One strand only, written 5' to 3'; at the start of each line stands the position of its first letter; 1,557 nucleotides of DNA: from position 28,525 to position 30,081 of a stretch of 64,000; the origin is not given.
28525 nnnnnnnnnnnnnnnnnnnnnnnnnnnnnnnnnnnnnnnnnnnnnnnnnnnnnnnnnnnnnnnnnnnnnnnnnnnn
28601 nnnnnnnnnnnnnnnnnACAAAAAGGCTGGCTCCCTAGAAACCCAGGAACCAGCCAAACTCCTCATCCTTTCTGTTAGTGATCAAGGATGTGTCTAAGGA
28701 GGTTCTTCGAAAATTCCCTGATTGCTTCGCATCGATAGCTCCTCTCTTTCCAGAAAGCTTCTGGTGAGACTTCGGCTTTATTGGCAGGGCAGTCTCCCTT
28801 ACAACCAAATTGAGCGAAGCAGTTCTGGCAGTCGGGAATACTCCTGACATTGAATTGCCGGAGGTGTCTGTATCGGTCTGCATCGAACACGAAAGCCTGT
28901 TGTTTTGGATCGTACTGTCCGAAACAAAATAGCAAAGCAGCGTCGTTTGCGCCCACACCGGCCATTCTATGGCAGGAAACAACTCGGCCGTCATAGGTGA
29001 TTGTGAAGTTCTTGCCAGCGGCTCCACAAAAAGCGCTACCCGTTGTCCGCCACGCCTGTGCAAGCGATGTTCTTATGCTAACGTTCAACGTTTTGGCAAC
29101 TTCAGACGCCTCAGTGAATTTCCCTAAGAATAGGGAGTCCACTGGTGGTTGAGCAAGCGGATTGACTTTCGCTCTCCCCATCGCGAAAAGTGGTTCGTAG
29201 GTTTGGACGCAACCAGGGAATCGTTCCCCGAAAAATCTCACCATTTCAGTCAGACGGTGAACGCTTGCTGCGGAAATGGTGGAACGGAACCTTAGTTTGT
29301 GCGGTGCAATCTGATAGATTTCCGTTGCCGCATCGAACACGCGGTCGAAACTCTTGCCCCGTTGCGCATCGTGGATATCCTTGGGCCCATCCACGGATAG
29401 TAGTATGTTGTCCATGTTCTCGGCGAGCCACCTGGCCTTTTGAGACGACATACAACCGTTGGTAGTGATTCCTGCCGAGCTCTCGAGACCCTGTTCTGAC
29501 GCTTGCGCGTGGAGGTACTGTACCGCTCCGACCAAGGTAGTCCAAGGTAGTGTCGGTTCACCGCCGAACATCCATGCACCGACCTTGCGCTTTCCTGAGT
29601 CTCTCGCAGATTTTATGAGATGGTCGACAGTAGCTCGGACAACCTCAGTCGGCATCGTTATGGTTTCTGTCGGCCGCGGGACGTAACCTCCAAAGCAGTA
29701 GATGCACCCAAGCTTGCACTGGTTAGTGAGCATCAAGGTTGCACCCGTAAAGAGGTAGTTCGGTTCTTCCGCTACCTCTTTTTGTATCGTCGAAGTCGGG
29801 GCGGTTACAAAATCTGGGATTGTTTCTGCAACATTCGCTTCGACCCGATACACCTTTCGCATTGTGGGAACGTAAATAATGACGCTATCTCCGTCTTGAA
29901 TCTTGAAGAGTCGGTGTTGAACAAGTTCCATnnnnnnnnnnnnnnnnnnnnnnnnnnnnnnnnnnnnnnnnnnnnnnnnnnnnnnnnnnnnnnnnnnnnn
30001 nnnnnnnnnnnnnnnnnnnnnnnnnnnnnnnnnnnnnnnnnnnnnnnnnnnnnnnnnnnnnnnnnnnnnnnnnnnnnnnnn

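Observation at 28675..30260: Unannotated RiPP-like locus: Cys/Asp-rich precursor peptide plus radical-SAM/SPASM maturase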

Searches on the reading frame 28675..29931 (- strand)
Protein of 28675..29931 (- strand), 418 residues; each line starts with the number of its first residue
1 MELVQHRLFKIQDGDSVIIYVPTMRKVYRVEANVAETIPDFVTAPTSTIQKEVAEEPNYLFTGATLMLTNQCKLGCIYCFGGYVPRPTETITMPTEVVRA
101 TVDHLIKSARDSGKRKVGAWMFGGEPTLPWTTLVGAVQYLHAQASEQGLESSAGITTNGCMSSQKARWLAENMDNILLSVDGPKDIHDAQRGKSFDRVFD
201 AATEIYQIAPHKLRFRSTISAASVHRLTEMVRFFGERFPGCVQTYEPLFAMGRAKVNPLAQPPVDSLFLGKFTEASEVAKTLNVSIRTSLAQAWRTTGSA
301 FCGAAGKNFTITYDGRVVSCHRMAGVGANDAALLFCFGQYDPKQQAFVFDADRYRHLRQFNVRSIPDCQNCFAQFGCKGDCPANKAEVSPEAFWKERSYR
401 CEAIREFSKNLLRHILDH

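Call 3: search_protein_families(library=ncbifam, proteins=[window:28675-29931:-], max_evalue=1)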
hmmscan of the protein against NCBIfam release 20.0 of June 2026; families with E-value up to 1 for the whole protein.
window:28675-29931:- (418 aa): 51 families (the best 25 are shown)
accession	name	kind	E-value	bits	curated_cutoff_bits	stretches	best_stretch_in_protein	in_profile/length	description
NF047865.1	rSAM_PapB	equivalog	3e-31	108.9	340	1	63-384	4-319/330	PapB family radical SAM/SPASM ranthipeptide maturase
TIGR04064.1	rSAM_nif11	equivalog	1.1e-28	100.2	518.7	2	41-192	58-206/459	nif11-like peptide radical SAM maturase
TIGR03974.1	rSAM_six_Cys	equivalog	6.2e-28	97.9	425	2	64-194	99-228/451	thioether cross-link-forming SCIFF peptide maturase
NF040492.1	not_ScfB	exception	3.8e-25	88.7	855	2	48-193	82-225/450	ScfB-related radical SAM/SPASM orphan maturase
TIGR03906.1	quino_hemo_SAM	equivalog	1.9e-22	79.6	453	2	59-192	91-223/467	quinohemoprotein amine dehydrogenase maturation protein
TIGR04068.1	rSAM_ocin_clost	equivalog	1.6e-20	73.4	500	1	64-197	86-224/462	Cys-rich peptide radical SAM maturase CcpM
TIGR03978.1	rSAM_paired_1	equivalog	4.5e-19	68.5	370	2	65-232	83-255/466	His-Xaa-Ser system radical SAM maturase HxsB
NF041298.1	rSAM_mat_DynA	equivalog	2.2e-18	66.4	450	2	69-236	8-176/356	dynobactin maturation radical SAM/SPASM protein DynA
NF038107.1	rSAM_NF038107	equivalog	7e-17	61.3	600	2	64-204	87-232/444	Cys-every-fifth radical SAM/SPASM peptide maturase CefB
TIGR03942.1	sulfatase_rSAM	equivalog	1.4e-16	60.5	349.45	1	70-412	9-354/363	anaerobic sulfatase maturase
NF038170.1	lachnocin_rSAM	equivalog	2.1e-16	59.9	550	1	63-215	77-233/440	lachnocin radical SAM maturase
TIGR04083.1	rSAM_pep_methan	hypoth_equivalog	1e-14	54.2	300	1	68-386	6-315/376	TIGR04083 family peptide-modifying radical SAM enzyme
TIGR04280.1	geopep_mat_rSAM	hypoth_equivalog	1.2e-14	54.1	400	1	64-208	86-233/428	geopeptide radical SAM maturase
TIGR04084.1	rSAM_AF0577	subfamily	5.5e-14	51.9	225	2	66-213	1-132/347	TIGR04084 family radical SAM/SPASM domain-containing protein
NF035951.1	rSAM_RumMC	equivalog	8.7e-13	47.8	720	1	65-193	115-242/510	RumMC family radical SAM sactipeptide maturase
NF045574.1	sacti_mat_StsB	exception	2.6e-11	43.1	625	1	63-396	97-410/466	StsB family radical SAM/SPASM domain sactipeptide maturase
TIGR04085.1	rSAM_more_4Fe4S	domain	3e-09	37.2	27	1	302-401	1-93/93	SPASM domain-containing protein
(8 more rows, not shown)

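Call 4: search_protein_families(library=pfam, proteins=[window:28675-29931:-], max_evalue=1)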
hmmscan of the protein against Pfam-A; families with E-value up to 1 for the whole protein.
window:28675-29931:- (418 aa): 3 families
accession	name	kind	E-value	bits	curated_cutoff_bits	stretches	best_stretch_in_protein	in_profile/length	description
PF04055.27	Radical_SAM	-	8.1e-10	39.6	29.5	1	68-204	3-135/166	Radical SAM superfamily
PF13186.11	SPASM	-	0.00015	22.4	21.5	1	302-371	1-66/67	Iron-sulfur cluster-binding domain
PF13353.11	Fer4_12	-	0.00092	20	22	1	67-189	10-122/137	4Fe-4S single cluster domain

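Call 6: find_homologous_proteins(query=window:28675-29931:-, max_evalue=1e-10)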
Query window:28675-29931:- (418 aa): 21 proteins with E <= 1e-10 among 2633 candidates.
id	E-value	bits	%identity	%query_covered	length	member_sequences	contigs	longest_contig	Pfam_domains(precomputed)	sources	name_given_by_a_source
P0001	2.0e-288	974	100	100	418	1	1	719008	PF04055.28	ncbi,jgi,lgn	ncbi:MAG: radical SAM protein [Candidatus Paceibacterota bacterium]|jgi:uncharacterized protein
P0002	2.8e-188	644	66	100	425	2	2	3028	PF04055.28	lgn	-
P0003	1.6e-153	529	69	78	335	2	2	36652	PF04055.28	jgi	jgi:uncharacterized protein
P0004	3.8e-134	466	48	99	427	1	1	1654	PF04055.28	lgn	-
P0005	7.0e-134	465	50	99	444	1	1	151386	PF04055.28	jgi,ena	-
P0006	1.0e-119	418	45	99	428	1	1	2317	PF04055.28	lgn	-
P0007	3.5e-112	393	45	99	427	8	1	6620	PF04055.28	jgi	-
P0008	6.8e-112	392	44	99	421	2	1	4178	PF04055.28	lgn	-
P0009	1.9e-111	391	45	99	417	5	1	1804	PF04055.28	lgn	-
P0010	3.5e-106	373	45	99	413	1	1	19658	PF04055.28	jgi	jgi:uncharacterized protein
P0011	5.9e-106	373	43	100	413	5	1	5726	PF04055.28,PF13353.12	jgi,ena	-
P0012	2.7e-104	367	45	96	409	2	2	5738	PF04055.28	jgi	-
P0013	1.9e-96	341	46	82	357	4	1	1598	-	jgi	jgi:uncharacterized protein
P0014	6.5e-82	294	62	49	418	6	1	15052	PF04055.28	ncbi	-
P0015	2.1e-49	186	30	99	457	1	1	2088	PF04055.28,PF13353.12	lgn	-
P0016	8.5e-48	181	30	99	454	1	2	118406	PF04055.28,PF13353.12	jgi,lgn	jgi:uncharacterized protein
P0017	4.2e-25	106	27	76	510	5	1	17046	PF04055.28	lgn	-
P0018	1.3e-24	105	27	76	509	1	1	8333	PF04055.28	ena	-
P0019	1.6e-23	101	26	83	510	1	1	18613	PF04055.28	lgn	-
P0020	2.8e-22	97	27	76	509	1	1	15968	PF04055.28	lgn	-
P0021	5.1e-22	96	27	83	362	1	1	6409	PF04055.28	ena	-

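Call 8: find_encoding_contigs(protein=P0005, flank=5000, max_places=3)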
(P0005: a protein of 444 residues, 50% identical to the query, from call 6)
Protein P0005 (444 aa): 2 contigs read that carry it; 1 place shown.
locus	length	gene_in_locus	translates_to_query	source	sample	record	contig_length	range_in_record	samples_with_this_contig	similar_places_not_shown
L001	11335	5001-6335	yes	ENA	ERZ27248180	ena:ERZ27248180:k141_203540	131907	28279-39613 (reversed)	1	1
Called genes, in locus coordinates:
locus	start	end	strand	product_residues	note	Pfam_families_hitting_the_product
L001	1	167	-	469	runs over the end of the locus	PF00753:Lactamase_B, PF23023:Anti-Pycsar_Apyc1 (weak), PF12706:Lactamase_B_2 (weak), PF16661:Lactamase_B_6, PF10996:Beta-Casp, PF07521:RMMBL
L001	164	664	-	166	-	PF00293:NUDIX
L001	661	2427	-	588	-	PF14716:HHH_8, PF00633:HHH (faint), PF14520:HHH_5, PF14791:DNA_pol_B_thumb, PF02811:PHP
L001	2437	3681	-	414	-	PF27218:MJ0043_C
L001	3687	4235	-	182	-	-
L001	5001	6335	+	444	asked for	PF04055:Radical_SAM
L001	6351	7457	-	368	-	-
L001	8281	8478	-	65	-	-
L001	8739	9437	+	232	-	-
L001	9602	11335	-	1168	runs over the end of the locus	-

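Call 9: find_encoding_contigs(protein=P0003, flank=5000, max_places=3)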
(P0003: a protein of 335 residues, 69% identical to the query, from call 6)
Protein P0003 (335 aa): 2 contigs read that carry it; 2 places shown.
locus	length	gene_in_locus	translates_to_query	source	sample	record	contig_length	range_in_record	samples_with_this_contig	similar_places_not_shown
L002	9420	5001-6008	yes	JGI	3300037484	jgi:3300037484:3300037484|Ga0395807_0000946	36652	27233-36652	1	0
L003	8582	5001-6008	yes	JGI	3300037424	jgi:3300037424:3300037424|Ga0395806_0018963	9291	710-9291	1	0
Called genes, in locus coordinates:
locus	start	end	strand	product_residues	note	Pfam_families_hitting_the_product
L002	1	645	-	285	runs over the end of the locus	PF00687:Ribosomal_L1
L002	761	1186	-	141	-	PF03946:Ribosomal_L11_N, PF00298:Ribosomal_L11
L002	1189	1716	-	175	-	PF02357:NusG, PF00467:KOW (weak)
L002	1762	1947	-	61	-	PF00584:SecE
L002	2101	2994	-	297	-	-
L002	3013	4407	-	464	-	PF03065:Glyco_hydro_57, PF01522:Polysacc_deac_1 (weak), PF02151:UVR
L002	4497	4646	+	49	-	-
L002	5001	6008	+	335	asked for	PF04055:Radical_SAM (weak)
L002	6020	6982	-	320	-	-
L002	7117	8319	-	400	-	PF03065:Glyco_hydro_57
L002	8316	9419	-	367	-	?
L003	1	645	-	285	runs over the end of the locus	PF00687:Ribosomal_L1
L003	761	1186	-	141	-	PF03946:Ribosomal_L11_N, PF00298:Ribosomal_L11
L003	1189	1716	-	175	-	PF02357:NusG, PF00467:KOW (weak)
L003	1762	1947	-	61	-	PF00584:SecE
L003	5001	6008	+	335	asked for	PF04055:Radical_SAM (weak)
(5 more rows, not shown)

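Call 10: find_encoding_contigs(protein=P0002, flank=5000, max_places=3)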
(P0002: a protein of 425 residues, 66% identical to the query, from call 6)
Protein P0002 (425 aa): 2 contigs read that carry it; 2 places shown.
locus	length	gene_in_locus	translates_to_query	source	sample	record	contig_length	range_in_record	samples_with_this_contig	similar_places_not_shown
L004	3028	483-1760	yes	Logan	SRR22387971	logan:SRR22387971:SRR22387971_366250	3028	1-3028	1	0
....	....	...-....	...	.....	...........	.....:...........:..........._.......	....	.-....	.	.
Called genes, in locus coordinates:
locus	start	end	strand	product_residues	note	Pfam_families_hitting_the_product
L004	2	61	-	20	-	?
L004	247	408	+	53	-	-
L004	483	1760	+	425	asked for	PF04055:Radical_SAM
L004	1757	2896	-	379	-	-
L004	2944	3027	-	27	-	?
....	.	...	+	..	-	?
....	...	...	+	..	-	-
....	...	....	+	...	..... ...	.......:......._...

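Call 11: find_encoding_contigs(protein=P0010, flank=5000, max_places=3)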
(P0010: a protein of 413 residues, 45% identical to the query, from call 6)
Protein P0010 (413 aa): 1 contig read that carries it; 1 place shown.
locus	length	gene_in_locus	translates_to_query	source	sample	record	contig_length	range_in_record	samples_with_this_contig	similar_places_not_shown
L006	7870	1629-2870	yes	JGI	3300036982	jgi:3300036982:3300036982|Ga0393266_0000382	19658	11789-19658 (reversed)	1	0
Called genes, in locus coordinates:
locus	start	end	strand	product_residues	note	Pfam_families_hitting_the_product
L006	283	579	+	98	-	-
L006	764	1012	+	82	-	-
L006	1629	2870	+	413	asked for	PF04055:Radical_SAM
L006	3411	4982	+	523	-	PF07719:TPR_2 (faint), PF12895:ANAPC3 (faint), PF13428:TPR_14 (faint), PF13432:TPR_16 (faint), PF14559:TPR_19 (faint)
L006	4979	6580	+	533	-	PF13414:TPR_11 (faint), PF13431:TPR_17 (faint), PF00515:TPR_1 (faint), PF13181:TPR_8 (faint)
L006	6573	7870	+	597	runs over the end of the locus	PF00005:ABC_tran (faint), PF00158:Sigma54_activat (faint), PF06414:Zeta_toxin (faint), PF13191:AAA_16 (faint), PF17871:AAA_lid_9 (weak), PF07724:AAA_2, PF07728:AAA_5, PF10431:ClpB_D2-small, +8 more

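Call 19: find_related_loci(query=A1, collection=genome_contigs, flank=4000)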
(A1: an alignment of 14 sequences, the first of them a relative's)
Query A1 (418 aa) in genome_contigs; peptide patterns used: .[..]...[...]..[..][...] (x = any residue, [..] = any of these).
600 stretches matched a pattern (row limit reached: there are more); 505 encode a relative of the query (tblastn E <= 1e-3); the best 80 are kept; 80 distinct loci.
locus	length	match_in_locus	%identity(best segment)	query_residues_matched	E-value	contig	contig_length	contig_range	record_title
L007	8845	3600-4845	45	1-418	5e-114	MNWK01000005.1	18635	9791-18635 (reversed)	MAG: Parcubacteria group bacterium CG1_02_44_31 cg1_0.2_scaffold_5391_c, whole genome shotgun sequence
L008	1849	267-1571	30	3-416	6e-56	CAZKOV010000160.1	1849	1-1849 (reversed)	MAG TPA_asm: uncultured archaeon isolate SRP214966_co4_43 genome assembly, contig: NODE_140814_length_1849_cov_4.056856,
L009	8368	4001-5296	30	8-417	4e-54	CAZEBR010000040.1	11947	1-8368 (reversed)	MAG TPA_asm: Candidatus Hadarchaeota archaeon isolate ERP127260_co1_52 genome assembly, contig: NODE_2505_length_11947_c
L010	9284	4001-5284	31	5-409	4e-53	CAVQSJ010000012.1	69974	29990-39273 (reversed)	MAG: uncultured Gammaproteobacteria bacterium isolate MFD00032.bin.3.452 genome assembly, contig: contig_26374, whole ge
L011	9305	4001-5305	30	4-415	4e-48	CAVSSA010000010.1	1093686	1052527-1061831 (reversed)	MAG: uncultured Acidobacteriota bacterium isolate MFD05580.bin.1.50 genome assembly, contig: contig_3503, whole genome s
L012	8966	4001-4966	32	62-385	2e-44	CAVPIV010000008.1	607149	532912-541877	MAG: uncultured Thermoleophilia bacterium isolate MFD00032.bin.1.63 genome assembly, contig: contig_88363, whole genome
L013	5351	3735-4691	32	62-381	1e-41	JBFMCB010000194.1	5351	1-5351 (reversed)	MAG: Chloroflexota bacterium isolate MAG180 MAG180_194, whole genome shotgun sequence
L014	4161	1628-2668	29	61-412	1e-40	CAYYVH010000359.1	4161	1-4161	MAG TPA_asm: uncultured Anaerolineales bacterium isolate binchicken_co275_18 genome assembly, contig: NODE_43256_length_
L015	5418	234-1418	29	18-417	2e-38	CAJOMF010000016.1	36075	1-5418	uncultured bacterium isolate Reindeer_2_mag_13 genome assembly, contig: scaffold_585, whole genome shotgun sequence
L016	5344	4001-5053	27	66-417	6e-38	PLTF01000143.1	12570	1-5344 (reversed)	MAG: Fibrobacteres bacterium isolate bog_1184 73.20120700_S1D.234_contig_32127, whole genome shotgun sequence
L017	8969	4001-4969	31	62-385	2e-36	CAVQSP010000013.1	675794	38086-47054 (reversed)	MAG: uncultured Thermoleophilia bacterium isolate MFD00032.bin.2.192 genome assembly, contig: contig_42470, whole genome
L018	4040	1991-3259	24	15-417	1e-36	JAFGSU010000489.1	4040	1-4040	MAG: candidate division KSB1 bacterium isolate Zod_Metabat.930 k87_13599116, whole genome shotgun sequence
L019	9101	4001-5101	29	46-410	8e-36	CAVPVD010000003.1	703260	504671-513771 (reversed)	MAG: Bryobacterales bacterium isolate MFD00082.bin.2.118 genome assembly, contig: contig_1534, whole genome shotgun sequ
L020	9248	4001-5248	26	13-412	4e-35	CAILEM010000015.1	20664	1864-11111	MAG: uncultured Armatimonadetes bacterium isolate Ki2-D3_bin-0414 genome assembly, contig: bin-0414:015/168, whole genom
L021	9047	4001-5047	25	65-417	7e-33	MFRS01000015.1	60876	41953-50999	MAG: Candidatus Micrarchaeota archaeon RBG_16_49_10 RBG_16_scaffold_2761, whole genome shotgun sequence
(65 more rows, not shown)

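Call 20: find_related_loci(query=A1, collection=metagenome_contigs, flank=4000)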
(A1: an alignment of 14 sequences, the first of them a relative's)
Query A1 (418 aa) in metagenome_contigs; peptide patterns used: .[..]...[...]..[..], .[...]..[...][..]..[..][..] (x = any residue, [..] = any of these).
600 stretches matched a pattern (row limit reached: there are more); 415 encode a relative of the query (tblastn E <= 1e-3); the best 80 are kept; 80 distinct loci.
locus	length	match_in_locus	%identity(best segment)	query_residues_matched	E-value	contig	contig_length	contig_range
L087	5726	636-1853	43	1-417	2e-112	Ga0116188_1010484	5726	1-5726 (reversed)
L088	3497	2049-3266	43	1-417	4e-113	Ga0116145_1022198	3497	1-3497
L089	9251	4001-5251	40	1-418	8e-104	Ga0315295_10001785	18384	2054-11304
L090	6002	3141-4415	30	4-408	6e-53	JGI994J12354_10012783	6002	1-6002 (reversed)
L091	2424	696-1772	33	54-416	1e-48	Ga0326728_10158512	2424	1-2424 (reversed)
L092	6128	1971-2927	31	62-381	8e-44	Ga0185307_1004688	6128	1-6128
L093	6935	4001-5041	29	59-407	9e-44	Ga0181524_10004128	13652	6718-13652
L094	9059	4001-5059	29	62-415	1e-37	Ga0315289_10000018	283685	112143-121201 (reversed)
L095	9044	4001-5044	29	65-416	2e-35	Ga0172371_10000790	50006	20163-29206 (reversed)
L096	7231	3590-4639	29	65-417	1e-34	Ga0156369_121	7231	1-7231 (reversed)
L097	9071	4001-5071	25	66-417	3e-34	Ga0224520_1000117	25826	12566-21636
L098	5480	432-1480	29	64-413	3e-38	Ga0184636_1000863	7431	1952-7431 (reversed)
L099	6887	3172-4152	30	58-383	2e-33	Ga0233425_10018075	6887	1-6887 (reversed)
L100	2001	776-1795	28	66-417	3e-33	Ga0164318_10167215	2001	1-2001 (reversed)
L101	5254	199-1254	25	62-416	2e-32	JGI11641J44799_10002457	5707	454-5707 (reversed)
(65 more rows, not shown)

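Call 29: search_solved_structures(query=A1, max_evalue=0.001)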
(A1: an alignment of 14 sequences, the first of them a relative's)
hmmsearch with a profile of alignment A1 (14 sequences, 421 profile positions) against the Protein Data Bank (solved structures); distinct sequences matched with E-value up to 0.001: 17.
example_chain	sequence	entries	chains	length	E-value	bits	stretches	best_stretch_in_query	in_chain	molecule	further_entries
5wgg_A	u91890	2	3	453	2.5e-39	138.5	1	56-385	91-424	Radical SAM domain protein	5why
4k37_A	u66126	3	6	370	1.5e-21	79.8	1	71-412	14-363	Anaerobic sulfatase-maturating enzyme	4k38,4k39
4k36_A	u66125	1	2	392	2.1e-21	79.4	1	71-413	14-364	Anaerobic sulfatase-maturating enzyme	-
8vpo_A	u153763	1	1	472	2.1e-16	62.9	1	53-241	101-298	Radical SAM core domain-containing protein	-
9gm3_A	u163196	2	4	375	1.8e-14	56.5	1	68-206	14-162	ChlB radical SAM domain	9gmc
6efn_A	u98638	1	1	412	3.3e-10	42.5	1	50-318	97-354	Sporulation killing factor maturation protein SkfB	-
6b4c_A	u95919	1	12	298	1.1e-05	27.6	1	62-260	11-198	Viperin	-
7n7i_A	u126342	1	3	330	1.1e-05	27.6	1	60-259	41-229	Viperin-like enzyme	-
9dgw_A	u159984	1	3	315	1.3e-05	27.4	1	62-259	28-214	Radical SAM core domain-containing protein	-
2fb2_A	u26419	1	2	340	2.7e-05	26.3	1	62-183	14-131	Molybdenum cofactor biosynthesis protein A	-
1tv7_A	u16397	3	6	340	3.5e-05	25.9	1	62-183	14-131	Molybdenum cofactor biosynthesis protein A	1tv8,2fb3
9dfw_A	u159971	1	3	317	4.5e-05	25.6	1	62-257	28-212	Radical SAM core domain-containing protein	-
9dfn_A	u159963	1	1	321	5.8e-05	25.2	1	60-189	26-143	Radical SAM core domain-containing protein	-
7n7h_A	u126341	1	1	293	0.00023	23.3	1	62-260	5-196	VIPERIN-LIKE ENZYME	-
9dfu_A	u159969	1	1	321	0.00028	22.9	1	61-188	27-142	Radical SAM core domain-containing protein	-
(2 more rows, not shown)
